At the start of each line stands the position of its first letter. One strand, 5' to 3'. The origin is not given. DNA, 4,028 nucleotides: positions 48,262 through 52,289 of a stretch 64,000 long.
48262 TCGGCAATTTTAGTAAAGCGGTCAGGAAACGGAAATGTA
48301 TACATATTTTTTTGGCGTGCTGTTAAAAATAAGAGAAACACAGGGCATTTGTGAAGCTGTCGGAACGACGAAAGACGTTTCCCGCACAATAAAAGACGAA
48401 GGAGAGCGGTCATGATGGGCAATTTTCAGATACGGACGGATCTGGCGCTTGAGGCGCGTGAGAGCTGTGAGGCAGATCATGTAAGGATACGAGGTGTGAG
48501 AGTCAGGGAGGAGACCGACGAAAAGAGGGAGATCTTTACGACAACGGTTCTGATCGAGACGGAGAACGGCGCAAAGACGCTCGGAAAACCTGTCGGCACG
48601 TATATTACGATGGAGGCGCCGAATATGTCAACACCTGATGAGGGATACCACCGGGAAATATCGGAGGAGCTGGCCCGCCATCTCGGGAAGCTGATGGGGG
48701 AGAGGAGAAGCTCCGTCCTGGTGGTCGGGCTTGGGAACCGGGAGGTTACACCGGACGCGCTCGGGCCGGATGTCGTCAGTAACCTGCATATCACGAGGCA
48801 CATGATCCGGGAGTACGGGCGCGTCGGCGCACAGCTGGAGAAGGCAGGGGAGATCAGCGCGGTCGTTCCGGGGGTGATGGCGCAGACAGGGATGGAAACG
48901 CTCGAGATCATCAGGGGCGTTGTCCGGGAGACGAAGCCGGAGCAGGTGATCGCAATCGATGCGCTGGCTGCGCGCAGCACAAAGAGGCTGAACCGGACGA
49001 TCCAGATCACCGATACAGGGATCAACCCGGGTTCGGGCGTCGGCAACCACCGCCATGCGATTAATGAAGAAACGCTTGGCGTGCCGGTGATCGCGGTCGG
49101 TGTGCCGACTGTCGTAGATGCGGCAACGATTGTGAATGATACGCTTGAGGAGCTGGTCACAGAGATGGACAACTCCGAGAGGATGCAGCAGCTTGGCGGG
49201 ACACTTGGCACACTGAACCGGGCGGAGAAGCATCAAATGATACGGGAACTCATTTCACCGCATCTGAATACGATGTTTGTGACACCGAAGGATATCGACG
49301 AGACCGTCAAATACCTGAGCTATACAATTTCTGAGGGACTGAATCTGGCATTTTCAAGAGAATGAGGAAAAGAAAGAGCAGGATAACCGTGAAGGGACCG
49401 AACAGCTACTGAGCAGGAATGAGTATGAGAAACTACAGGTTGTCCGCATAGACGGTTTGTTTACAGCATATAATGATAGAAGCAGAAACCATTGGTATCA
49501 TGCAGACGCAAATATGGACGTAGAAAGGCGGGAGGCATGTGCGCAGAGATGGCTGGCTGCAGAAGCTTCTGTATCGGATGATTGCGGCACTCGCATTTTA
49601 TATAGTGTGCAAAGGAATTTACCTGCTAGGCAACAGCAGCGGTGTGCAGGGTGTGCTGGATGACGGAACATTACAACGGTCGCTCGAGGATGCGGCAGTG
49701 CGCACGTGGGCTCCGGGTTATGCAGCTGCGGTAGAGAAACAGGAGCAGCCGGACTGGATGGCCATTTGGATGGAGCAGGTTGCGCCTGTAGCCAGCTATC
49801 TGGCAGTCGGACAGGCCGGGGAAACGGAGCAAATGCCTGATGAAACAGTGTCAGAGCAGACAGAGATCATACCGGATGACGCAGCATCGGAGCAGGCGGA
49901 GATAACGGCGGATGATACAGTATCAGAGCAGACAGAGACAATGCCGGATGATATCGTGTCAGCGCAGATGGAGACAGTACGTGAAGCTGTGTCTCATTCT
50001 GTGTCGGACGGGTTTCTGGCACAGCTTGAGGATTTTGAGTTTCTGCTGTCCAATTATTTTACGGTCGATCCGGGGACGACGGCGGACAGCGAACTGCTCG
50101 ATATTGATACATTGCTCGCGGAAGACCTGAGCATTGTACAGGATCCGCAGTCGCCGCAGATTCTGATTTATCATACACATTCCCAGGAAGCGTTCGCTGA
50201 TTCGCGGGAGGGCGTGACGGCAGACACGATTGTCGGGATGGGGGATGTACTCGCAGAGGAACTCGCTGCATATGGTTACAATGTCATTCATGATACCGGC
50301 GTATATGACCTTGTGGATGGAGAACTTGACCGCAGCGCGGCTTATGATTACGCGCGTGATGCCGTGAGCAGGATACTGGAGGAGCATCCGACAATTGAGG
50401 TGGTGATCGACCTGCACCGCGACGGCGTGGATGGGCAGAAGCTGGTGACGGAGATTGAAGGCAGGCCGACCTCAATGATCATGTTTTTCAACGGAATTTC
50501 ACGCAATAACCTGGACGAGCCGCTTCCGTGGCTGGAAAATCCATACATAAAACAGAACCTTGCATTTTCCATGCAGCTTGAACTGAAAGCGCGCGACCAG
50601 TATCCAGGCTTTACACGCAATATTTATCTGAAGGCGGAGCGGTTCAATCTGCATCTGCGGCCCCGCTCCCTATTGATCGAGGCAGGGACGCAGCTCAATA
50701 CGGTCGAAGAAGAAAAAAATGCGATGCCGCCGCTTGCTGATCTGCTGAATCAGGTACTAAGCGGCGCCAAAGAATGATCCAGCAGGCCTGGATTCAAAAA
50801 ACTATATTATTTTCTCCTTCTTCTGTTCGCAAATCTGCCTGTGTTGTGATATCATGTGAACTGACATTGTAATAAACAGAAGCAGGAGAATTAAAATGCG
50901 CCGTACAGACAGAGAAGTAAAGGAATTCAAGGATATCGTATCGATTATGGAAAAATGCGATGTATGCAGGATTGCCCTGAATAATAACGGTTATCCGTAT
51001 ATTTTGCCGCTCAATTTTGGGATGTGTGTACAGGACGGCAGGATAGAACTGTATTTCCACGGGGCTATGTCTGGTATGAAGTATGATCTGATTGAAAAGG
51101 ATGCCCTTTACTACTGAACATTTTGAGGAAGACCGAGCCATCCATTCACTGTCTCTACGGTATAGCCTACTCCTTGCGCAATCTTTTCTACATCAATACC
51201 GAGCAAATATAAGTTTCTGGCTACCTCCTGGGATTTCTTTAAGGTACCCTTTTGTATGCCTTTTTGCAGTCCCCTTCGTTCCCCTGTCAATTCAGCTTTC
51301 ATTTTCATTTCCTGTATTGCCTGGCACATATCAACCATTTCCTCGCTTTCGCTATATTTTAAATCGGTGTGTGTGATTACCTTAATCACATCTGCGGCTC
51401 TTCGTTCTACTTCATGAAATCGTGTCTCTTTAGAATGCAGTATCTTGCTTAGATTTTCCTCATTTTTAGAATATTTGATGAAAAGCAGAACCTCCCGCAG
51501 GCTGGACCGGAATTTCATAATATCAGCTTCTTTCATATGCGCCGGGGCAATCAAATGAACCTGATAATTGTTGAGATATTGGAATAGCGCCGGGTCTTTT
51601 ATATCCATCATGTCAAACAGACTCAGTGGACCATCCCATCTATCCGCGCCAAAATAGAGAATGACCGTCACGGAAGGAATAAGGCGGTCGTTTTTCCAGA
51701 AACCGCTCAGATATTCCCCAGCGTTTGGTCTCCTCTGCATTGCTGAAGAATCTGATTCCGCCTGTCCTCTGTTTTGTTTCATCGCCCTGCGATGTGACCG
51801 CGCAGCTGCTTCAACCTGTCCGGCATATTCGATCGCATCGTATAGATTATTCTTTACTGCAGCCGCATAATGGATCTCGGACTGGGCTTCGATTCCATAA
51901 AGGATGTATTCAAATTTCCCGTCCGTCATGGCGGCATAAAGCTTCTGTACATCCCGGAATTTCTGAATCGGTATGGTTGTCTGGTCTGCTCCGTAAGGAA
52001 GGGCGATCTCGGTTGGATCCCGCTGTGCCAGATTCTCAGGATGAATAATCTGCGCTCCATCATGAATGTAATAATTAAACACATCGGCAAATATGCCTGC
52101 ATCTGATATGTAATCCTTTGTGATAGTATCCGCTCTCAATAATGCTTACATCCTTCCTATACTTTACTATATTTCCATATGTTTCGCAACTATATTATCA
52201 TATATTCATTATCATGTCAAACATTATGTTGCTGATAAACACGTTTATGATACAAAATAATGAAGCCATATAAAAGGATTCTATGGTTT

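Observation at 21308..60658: Unrecognised dispersed two-hairpin element of about 95 bp, 7 copies in 64 kb, with covarying stems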

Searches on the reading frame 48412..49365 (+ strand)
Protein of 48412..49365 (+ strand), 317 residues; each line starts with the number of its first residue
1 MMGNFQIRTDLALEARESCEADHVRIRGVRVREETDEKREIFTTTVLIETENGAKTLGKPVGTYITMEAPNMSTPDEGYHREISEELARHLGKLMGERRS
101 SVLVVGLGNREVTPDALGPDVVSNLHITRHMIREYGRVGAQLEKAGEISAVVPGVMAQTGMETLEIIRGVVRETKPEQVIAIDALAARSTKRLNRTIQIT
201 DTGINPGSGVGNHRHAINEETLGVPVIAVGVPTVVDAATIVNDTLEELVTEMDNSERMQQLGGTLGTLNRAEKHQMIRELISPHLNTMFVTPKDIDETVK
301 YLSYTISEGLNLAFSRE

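Call 75: search_protein_families(library=pfam, proteins=[window:48412-49365:+], max_evalue=0.0001)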
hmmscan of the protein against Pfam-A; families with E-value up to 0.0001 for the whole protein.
window:48412-49365:+ (317 aa): 2 families
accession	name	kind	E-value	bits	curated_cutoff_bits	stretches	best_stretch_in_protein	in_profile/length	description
PF03418.19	Peptidase_A25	-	1e-82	278.4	27.8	2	12-248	8-242/353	Germination protease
PF06866.16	DUF1256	-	3.4e-05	23.8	27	0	81-213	7-122/164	Protein of unknown function (DUF1256)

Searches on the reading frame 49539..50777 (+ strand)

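Call 75: search_protein_families(library=pfam, proteins=[window:49539-50777:+], max_evalue=0.0001)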
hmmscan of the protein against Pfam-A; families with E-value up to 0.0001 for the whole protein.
window:49539-50777:+ (412 aa): 1 family
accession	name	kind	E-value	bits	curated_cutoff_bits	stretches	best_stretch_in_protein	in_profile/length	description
PF07454.18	SpoIIP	-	3.7e-58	197.6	24.4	1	95-403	24-268/269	Stage II sporulation protein P (SpoIIP)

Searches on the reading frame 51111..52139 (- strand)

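Call 75: search_protein_families(library=pfam, proteins=[window:51111-52139:-], max_evalue=0.0001)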
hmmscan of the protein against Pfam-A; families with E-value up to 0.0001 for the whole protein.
window:51111-52139:- (342 aa): 1 family
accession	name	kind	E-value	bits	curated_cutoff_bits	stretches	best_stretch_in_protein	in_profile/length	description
PF04754.18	Transposase_31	-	9.4e-06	25.8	21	1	151-245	106-196/203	Putative transposase, YhgA-like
